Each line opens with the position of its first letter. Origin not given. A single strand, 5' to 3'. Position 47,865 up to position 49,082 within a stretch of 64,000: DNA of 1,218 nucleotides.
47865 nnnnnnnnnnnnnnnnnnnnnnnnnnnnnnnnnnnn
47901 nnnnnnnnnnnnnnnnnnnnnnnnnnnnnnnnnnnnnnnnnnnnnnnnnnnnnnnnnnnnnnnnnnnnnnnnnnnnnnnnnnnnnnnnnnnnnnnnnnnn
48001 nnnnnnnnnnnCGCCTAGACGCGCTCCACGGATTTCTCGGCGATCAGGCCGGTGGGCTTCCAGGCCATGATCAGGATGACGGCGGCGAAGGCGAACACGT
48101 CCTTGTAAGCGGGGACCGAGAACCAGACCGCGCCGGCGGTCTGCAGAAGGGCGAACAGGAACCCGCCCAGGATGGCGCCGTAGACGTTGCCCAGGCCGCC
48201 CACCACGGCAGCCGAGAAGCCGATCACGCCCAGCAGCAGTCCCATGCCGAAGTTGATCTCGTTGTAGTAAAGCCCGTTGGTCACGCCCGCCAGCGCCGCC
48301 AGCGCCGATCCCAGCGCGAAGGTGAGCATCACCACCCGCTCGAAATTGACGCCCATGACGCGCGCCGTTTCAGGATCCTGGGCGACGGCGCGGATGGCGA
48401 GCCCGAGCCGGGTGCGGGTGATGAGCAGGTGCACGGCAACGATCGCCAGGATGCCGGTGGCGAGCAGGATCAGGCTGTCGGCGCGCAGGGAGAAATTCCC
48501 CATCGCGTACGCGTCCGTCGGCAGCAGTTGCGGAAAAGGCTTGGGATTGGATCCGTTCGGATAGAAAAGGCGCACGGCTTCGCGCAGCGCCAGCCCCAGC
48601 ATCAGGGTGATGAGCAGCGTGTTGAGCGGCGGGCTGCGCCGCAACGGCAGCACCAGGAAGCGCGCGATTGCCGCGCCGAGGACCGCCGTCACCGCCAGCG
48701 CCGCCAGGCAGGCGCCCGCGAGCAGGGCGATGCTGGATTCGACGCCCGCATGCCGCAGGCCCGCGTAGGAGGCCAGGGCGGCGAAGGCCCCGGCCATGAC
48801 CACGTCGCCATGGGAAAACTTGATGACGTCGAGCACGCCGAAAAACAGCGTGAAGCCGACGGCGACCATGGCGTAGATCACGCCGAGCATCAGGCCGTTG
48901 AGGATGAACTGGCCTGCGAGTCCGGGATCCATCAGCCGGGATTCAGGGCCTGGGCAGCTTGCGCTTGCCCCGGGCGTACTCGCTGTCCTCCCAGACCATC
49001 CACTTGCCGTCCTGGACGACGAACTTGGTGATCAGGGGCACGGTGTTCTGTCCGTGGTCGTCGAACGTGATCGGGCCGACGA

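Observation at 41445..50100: Candidate undescribed catabolic operon for an N-malonyl (or methylmalonyl) conjugate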

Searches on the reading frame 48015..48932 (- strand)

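Call 4: search_protein_families(library=pfam, proteins=[window:48015-48932:-])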
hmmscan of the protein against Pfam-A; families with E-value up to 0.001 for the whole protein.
window:48015-48932:- (305 aa): 1 family
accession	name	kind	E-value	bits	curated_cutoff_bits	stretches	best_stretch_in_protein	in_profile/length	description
PF02653.21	BPD_transp_2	-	3.7e-47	161.2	26.8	1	10-289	2-269/269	Branched-chain amino acid transport system / permease component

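Call 5: search_protein_families(library=ncbifam, proteins=[window:48015-48932:-])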
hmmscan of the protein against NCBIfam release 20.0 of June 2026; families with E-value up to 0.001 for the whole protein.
window:48015-48932:- (305 aa): 12 families
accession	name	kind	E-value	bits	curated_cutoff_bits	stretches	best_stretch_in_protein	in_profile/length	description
NF008011.0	PRK10740.1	equivalog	7e-47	160.5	379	1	8-305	10-308/308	high-affinity branched-chain amino acid ABC transporter permease LivH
TIGR03409.1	urea_trans_UrtB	equivalog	8.8e-46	156.9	250.3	1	10-300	4-289/291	urea ABC transporter permease subunit UrtB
TIGR03622.1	urea_t_UrtB_arc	equivalog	1.7e-27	96.5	374.25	1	21-266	15-247/284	urea ABC transporter, permease protein UrtB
NF047929.1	ABC_B6_perm_2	equivalog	1.4e-08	34.3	400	1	79-219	107-249/337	putative B6 ABC transporter permease subunit 2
NF007014.0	PRK09478.1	equivalog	4.1e-08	32.9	386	1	139-287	173-322/336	galactose/methyl galactoside ABC transporter permease MglC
NF007067.0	PRK09512.1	equivalog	6e-08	32.2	398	1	10-288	46-312/321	ribose ABC transporter permease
NF040906.3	GguB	equivalog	3.1e-07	29.9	450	1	156-265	228-342/375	multiple monosaccharide ABC transporter permease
NF011961.0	PRK15432.1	equivalog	4.5e-07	29.4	388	1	71-287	88-298/344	autoinducer 2 ABC transporter permease LsrC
NF008630.0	PRK11618.1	equivalog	2.4e-05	23.7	363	1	16-265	42-281/331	galactofuranose ABC transporter, permease protein YjfF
TIGR03408.1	urea_trans_UrtC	equivalog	0.00019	21.2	296.2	1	156-296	171-310/313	urea ABC transporter permease subunit UrtC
TIGR03727.1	urea_t_UrtC_arc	equivalog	0.00019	20.5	575.55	1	155-277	198-316/369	urea ABC transporter, permease protein UrtC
NF011612.1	PRK15038.1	equivalog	0.00035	19.9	500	1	159-263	166-272/322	autoinducer 2 ABC transporter permease LsrD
